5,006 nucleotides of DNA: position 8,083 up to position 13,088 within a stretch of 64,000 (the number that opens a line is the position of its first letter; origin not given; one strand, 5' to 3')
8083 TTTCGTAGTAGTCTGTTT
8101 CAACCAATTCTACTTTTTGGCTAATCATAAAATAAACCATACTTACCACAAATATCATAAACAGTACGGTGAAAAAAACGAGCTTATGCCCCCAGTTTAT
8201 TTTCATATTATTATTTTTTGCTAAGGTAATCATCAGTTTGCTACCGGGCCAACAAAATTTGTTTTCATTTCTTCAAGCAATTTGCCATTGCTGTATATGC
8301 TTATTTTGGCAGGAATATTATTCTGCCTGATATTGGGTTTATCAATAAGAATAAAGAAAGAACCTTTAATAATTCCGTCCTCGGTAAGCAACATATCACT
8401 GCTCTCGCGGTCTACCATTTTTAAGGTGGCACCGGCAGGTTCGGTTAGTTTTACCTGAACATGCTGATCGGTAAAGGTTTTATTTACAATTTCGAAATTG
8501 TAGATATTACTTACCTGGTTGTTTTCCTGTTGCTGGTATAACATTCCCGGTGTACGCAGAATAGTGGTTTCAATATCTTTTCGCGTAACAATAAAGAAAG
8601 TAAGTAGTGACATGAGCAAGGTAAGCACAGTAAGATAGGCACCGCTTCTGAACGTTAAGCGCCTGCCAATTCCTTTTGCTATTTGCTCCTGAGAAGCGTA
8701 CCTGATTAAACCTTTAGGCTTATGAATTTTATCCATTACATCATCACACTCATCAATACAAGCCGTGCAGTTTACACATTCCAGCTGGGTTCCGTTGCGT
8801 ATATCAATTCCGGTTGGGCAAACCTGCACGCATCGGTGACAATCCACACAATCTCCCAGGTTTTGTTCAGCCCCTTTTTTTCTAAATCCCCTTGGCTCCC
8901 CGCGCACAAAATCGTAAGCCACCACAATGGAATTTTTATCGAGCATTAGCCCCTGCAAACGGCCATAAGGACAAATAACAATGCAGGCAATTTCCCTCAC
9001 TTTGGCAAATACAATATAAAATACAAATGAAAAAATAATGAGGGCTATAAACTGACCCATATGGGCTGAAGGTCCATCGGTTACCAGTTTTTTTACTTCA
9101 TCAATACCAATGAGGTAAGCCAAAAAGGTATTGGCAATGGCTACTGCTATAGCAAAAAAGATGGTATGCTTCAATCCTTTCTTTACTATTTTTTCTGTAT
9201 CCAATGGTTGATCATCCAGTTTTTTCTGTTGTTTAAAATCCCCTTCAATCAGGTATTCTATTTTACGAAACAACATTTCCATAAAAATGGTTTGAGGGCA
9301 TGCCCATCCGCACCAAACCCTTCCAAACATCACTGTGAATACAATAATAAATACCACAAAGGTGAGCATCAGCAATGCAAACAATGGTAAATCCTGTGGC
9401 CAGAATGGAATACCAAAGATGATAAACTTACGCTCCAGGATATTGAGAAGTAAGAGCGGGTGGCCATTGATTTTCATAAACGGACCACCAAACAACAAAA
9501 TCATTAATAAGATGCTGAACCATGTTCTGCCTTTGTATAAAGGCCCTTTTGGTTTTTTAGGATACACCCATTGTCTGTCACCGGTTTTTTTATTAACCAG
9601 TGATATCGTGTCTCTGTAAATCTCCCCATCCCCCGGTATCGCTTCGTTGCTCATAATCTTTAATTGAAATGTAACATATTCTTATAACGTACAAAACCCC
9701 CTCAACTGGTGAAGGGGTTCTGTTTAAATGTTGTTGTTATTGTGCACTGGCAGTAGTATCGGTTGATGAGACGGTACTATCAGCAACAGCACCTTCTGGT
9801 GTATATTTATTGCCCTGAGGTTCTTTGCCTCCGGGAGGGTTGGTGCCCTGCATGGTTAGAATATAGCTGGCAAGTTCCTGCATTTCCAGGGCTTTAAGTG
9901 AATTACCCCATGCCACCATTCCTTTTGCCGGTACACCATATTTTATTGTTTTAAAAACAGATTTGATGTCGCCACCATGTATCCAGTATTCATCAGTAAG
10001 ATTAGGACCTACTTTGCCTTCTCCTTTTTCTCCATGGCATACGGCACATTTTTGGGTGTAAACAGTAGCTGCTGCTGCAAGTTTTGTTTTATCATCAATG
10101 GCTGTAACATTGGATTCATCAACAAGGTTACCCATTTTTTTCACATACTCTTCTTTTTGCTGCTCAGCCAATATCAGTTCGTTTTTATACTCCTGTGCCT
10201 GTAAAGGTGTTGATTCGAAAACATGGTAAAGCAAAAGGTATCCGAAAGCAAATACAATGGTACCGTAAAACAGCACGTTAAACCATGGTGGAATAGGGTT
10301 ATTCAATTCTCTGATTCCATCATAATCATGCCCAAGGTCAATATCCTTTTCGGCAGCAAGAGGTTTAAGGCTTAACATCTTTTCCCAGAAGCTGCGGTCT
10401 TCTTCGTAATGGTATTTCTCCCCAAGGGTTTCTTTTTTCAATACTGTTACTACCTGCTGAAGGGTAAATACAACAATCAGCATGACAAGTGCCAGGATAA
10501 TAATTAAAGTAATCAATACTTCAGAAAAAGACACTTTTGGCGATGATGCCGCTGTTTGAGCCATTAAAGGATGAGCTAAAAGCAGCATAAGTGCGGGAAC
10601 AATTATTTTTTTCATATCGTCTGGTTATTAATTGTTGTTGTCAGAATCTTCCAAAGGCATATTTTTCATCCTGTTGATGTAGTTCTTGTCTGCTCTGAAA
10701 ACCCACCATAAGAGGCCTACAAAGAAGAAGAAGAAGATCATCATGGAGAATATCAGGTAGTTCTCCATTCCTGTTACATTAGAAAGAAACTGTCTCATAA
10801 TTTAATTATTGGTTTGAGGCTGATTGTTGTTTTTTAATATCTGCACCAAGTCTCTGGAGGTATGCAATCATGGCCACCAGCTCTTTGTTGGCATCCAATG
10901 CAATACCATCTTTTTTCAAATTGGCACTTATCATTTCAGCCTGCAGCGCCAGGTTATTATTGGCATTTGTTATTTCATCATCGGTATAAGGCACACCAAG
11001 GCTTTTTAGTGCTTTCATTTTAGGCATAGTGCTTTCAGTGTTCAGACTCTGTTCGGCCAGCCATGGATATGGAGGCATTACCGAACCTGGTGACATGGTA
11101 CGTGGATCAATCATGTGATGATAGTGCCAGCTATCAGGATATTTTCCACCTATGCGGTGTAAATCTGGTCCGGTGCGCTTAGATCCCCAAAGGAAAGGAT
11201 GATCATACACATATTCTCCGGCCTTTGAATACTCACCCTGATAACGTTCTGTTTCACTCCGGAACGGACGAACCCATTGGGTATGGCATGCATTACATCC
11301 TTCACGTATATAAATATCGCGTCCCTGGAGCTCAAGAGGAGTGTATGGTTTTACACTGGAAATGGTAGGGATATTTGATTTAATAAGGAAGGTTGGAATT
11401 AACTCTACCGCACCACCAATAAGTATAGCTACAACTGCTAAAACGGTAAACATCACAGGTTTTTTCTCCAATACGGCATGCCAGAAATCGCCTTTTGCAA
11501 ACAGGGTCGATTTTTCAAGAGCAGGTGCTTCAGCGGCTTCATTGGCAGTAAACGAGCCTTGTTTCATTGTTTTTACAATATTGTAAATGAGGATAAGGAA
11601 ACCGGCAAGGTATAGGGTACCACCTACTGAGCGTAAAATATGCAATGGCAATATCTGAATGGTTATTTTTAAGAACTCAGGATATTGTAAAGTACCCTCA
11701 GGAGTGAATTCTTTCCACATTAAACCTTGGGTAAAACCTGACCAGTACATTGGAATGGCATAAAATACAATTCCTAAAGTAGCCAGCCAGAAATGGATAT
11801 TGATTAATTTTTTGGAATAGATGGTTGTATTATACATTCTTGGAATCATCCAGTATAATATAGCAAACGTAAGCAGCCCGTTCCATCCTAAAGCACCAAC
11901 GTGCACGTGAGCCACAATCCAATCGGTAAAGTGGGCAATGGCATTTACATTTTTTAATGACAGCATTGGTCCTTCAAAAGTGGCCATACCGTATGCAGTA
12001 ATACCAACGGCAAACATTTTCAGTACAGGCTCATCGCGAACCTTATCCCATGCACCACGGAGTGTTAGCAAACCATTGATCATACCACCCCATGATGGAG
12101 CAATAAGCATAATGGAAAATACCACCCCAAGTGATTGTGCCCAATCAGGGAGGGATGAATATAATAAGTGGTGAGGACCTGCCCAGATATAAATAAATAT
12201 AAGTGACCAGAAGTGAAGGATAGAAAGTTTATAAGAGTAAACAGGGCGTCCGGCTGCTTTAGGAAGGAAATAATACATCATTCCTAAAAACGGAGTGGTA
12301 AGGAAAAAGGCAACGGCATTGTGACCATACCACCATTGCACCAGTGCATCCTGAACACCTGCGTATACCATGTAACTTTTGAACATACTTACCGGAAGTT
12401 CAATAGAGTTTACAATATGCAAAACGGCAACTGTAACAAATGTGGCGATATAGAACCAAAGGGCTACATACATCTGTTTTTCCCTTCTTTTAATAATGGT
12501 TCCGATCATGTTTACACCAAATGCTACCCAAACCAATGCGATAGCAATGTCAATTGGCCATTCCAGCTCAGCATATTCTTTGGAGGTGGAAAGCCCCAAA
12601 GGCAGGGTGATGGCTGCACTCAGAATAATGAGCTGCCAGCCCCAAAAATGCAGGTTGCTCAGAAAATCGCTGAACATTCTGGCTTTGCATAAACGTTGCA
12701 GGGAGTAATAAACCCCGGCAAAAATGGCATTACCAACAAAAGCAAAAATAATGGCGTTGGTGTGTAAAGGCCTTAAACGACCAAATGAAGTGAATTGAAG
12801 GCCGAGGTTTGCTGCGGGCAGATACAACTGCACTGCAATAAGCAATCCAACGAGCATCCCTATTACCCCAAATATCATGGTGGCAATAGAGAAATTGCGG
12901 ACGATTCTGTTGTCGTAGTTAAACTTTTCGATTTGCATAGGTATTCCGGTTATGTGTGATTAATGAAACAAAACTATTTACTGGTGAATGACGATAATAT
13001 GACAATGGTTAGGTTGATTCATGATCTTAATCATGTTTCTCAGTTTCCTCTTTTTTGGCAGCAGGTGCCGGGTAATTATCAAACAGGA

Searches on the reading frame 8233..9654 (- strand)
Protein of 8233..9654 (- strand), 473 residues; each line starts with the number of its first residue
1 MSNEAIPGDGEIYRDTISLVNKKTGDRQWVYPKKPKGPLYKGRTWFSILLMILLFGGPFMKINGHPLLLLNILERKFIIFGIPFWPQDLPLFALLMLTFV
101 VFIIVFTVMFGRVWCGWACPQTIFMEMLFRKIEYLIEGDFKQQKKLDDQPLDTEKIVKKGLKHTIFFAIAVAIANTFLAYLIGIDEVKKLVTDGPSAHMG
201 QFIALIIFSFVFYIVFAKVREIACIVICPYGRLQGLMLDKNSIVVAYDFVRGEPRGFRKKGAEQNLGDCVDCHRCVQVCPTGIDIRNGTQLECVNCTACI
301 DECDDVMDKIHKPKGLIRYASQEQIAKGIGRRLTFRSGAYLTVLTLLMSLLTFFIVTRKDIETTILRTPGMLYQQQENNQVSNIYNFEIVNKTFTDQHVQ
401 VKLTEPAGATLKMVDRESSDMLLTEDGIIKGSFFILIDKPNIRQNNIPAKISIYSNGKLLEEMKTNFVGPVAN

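Call 78: search_protein_families(library=pfam, proteins=[window:8233-9654:-], max_evalue=0.00001)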
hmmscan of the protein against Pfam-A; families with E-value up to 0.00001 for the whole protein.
window:8233-9654:- (473 aa): 7 families
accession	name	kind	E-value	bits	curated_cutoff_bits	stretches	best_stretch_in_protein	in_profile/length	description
PF13746.11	Fer4_18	-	2e-37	128.3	27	1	219-322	1-114/114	4Fe-4S dicluster domain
PF11614.14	FixG_C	-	4.2e-21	75.7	25.6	1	352-470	2-119/119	IG-like fold at C-terminal of FixG, putative oxidoreductase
PF12801.12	Fer4_5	-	9.8e-14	51.5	22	1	93-131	2-40/48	4Fe-4S binding domain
PF12838.12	Fer4_7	-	3.1e-08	34.4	27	1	223-283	7-52/52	4Fe-4S dicluster domain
PF13183.11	Fer4_8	-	1.4e-07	32.4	27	0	223-283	10-68/68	4Fe-4S dicluster domain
PF13187.11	Fer4_9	-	2.8e-07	30.9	27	0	224-282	8-50/52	4Fe-4S dicluster domain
PF13534.11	Fer4_17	-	4e-07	30.9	22.2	0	224-284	8-61/61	4Fe-4S dicluster domain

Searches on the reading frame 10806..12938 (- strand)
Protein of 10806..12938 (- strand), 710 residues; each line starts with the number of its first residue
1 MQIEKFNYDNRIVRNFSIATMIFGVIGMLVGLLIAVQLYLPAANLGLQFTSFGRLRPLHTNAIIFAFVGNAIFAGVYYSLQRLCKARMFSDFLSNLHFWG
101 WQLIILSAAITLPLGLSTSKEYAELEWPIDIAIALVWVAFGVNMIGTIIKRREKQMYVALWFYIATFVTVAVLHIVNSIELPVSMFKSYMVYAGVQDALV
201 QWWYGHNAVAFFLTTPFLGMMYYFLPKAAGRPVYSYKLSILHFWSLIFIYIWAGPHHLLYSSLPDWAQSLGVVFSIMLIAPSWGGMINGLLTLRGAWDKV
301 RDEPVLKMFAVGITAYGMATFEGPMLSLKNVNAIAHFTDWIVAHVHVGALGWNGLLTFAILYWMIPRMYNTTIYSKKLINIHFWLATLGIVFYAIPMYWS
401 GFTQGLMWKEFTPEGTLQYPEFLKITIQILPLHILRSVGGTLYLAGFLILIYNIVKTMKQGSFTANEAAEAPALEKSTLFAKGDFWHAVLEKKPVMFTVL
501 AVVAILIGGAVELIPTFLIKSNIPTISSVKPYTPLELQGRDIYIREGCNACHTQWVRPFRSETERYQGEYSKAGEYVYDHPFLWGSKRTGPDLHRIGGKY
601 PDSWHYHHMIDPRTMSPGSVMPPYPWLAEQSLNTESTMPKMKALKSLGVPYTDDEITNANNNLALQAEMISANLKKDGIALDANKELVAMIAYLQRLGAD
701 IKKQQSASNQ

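Call 78: search_protein_families(library=pfam, proteins=[window:10806-12938:-], max_evalue=0.00001)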
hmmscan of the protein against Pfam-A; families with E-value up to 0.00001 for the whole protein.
window:10806-12938:- (710 aa): 2 families
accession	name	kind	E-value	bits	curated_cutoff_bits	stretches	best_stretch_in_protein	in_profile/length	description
PF00115.25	COX1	-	4.3e-122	408.5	34.8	1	11-442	1-436/436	Cytochrome C and Quinol oxidase polypeptide I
PF02433.20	FixO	-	1.1e-97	326.2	29.6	1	487-701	1-219/219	Cytochrome C oxidase, mono-heme subunit/FixO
